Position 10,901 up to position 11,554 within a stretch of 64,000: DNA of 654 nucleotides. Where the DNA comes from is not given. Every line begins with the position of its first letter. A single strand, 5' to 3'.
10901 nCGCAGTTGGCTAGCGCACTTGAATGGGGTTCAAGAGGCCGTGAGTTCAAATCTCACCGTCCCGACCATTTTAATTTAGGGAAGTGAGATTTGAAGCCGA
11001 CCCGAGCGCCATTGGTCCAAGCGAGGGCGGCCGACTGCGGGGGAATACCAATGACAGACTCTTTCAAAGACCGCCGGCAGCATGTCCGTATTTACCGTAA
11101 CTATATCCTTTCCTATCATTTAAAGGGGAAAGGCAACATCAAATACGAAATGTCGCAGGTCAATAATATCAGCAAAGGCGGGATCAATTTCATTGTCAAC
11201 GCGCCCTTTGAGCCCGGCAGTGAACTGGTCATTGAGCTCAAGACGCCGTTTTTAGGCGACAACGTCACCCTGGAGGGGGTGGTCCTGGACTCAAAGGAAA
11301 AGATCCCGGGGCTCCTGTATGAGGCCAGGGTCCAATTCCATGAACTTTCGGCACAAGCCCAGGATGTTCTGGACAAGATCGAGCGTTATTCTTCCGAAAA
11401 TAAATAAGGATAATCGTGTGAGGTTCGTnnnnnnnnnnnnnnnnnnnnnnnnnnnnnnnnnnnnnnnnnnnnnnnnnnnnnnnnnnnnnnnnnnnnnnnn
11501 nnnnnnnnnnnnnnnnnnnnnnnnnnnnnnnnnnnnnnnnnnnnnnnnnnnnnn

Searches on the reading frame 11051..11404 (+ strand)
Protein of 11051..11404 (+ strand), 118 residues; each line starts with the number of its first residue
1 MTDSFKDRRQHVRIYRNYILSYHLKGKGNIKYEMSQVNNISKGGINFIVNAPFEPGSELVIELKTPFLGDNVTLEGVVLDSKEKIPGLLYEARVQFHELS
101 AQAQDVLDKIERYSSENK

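Call 57: search_protein_families(library=pfam, proteins=[window:11051-11404:+], max_evalue=0.01)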
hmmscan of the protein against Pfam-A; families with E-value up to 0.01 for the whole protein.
window:11051-11404:+ (118 aa): 1 family
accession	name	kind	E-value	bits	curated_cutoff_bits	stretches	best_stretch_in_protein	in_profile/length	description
PF07238.19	PilZ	-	1.3e-10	41.9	22.5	1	7-108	1-97/102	PilZ domain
